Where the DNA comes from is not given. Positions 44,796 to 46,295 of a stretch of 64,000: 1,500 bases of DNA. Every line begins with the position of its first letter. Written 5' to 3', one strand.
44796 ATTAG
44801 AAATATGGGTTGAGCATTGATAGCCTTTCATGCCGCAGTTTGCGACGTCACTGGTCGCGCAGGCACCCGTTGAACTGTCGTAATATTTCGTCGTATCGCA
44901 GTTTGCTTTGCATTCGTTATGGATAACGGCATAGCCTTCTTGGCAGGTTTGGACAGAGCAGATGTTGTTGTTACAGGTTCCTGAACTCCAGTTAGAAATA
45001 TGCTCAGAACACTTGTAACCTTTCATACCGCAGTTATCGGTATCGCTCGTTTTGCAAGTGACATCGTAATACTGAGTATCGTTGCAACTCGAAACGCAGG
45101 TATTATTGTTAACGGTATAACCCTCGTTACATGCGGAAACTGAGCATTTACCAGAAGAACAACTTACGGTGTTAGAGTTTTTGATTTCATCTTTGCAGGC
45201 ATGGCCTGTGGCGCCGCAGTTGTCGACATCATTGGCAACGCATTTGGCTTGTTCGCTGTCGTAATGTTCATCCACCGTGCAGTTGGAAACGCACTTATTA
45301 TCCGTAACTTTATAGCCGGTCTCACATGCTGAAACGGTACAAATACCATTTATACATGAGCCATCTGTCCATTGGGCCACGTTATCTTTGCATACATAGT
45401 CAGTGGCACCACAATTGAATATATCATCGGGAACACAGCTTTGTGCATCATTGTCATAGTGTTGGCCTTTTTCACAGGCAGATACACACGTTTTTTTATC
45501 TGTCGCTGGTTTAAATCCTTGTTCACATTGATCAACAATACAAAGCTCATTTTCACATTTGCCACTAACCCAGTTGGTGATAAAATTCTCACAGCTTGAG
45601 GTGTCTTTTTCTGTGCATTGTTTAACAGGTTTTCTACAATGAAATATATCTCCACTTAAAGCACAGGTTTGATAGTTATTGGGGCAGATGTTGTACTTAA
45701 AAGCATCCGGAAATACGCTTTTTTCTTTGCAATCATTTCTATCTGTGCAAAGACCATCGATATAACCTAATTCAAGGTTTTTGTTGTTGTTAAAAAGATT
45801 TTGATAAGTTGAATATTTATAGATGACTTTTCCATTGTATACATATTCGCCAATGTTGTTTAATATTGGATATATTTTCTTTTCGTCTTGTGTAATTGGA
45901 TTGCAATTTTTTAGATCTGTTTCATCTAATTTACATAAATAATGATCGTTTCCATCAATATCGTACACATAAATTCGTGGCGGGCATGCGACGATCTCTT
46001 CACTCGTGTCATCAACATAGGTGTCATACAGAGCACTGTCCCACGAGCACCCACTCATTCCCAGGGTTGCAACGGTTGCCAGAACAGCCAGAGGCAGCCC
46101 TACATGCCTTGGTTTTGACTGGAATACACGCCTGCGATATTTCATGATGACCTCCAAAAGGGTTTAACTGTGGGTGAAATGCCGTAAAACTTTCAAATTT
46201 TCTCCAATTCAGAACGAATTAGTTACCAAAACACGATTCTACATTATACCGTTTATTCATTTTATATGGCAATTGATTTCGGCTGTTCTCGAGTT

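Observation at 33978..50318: Expanded family of giant cysteine-rich repeat lipoproteins, three in tandem at 42-50 kb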

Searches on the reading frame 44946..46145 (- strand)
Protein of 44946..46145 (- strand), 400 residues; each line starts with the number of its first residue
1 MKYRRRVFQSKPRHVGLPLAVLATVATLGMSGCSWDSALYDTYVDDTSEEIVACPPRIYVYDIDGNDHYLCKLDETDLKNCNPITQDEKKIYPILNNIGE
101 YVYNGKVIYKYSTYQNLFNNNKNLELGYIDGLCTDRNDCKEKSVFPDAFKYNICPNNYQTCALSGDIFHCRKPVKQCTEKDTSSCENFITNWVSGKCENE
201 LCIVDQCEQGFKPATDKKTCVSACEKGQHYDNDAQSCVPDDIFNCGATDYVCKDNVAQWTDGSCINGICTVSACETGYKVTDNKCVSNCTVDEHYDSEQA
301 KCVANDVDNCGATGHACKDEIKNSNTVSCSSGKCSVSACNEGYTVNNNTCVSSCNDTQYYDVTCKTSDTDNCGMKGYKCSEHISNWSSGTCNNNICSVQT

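Call 72: predict_structure(alignment_id=A2)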
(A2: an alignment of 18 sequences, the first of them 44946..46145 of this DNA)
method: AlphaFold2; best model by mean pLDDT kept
length: 400 residues; sequences in the alignment: 18
mean_pLDDT: 75.5   pTM: 0.43
mean pLDDT of the five models: 75.5, 73.3, 72.4, 71.2, 68.3
residues with pLDDT >= 90: 135; 70-90: 118; 50-70: 93; < 50: 54
segments of 3 or more residues with pLDDT < 50: 1-18, 29-57, 85-90
pLDDT, mean of each block of 10 residues (from residue 1): 34 44 54 35 35 48 58 54 52 58 64 68 70 72 67 67 73 72 85 89 89 84 88 88 93 94 93 93 91 90 94 94 95 95 91 86 89 93 91 89
secondary structure, 60 per line:
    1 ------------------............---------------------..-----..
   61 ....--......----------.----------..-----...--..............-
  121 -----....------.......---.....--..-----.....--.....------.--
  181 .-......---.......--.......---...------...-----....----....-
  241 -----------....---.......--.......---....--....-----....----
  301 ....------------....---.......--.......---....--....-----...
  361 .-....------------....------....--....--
elements in order: H19-30 E59-64 E67-72 E101-103 E106-110 H111-119 E126-129 H136-142 H146-150 E160-164 E167-171 H183-188 E192-198 E201-207 E211-213 E220-222 E228-231 E236-239 H252-255 E259-265 E268-274 E278-281 E284-287 E293-296 E301-304 H317-320 E324-330 E333-339 E343-346 E349-352 E358-361 E363-366 H379-382 E389-392 E395-398

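Call 74: fold_search(model_id=the predicted structure, library=pdb)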
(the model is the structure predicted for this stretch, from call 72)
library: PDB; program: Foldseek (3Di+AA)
matches with E <= 10: 273; with E <= 0.001: 0
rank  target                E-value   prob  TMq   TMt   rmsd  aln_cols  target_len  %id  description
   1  4c8v_C                2.5e-02  0.69  0.08  0.23  10.2        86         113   23  Xenopus RSPO2 Fu1-Fu2 crystal form I (released 2013-11-20)
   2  4c8v_D                4.3e-02  0.60  0.08  0.23  10.2        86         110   23  Xenopus RSPO2 Fu1-Fu2 crystal form I (released 2013-11-20)
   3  4c8v_B                4.6e-02  0.57  0.08  0.23  10.2        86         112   23  Xenopus RSPO2 Fu1-Fu2 crystal form I (released 2013-11-20)
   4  4c8v_A                4.9e-02  0.60  0.08  0.22  10.2        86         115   23  Xenopus RSPO2 Fu1-Fu2 crystal form I (released 2013-11-20)
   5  8jxc_A                7.4e-02  0.08  0.10  0.06  13.5       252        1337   14  rat megalin wingB (released 2024-06-19)
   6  4c8v_H                1.7e-01  0.25  0.08  0.22  10.2        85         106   24  Xenopus RSPO2 Fu1-Fu2 crystal form I (released 2013-11-20)
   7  9qaw_A                1.7e-01  0.05  0.10  0.03  21.9       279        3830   13  CryoEM structure of the human LRP2 receptor ectodomain in complex with LRPAP1 (released 2026-03-11)
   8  6b08_A                1.8e-01  0.10  0.10  0.18  16.6       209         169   17  Crystal structure of Pfs25 in complex with the transmission blocking antibody 1276 (released 2017-11-15)
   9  6vep_K                1.9e-01  0.08  0.09  0.10  12.7       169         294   17  Human insulin in complex with the human insulin microreceptor in turn in complex with Fv 83-7 (released 2020-06-03)
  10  6vep_E                2.1e-01  0.08  0.09  0.10  12.5       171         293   17  Human insulin in complex with the human insulin microreceptor in turn in complex with Fv 83-7 (released 2020-06-03)
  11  8jxf_B                2.3e-01  0.09  0.11  0.05  16.7       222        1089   16  rat megalin RAP complex bodyA (released 2024-06-19)
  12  2w86                  2.6e-01  0.05  0.08  0.14  18.4       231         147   11  Crystal structure of fibrillin-1 domains cbEGF9hyb2cbEGF10, calcium saturated form (released 2009-05-26)
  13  7kd6_Q                3.5e-01  0.06  0.09  0.11  12.2       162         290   16  Insulin Receptor L1-CR plus alphaCT fragment in co-complex with Fv 83-7 and single-chain insulin SCI-b (released 2021-10-13)
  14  3u2p                  4.2e-01  0.10  0.06  0.05  14.0        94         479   18  Crystal structure of N-terminal three extracellular domains of ErbB4/Her4 (released 2011-11-09)
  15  8jx8_A                4.5e-01  0.12  0.13  0.05  10.0       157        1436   15  rat megalin head (released 2024-06-19)
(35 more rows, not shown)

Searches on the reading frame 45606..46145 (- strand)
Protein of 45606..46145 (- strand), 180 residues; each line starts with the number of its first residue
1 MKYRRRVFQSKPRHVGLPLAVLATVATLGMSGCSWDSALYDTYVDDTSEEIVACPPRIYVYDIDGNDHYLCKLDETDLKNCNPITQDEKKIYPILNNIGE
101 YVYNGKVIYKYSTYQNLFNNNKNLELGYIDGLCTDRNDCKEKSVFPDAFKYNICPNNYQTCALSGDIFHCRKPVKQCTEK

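Call 40: search_protein_families(library=pfam, proteins=[window:45606-46145:-], max_evalue=1)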
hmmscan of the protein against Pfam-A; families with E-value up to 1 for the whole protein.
window:45606-46145:- (180 aa): 0 families
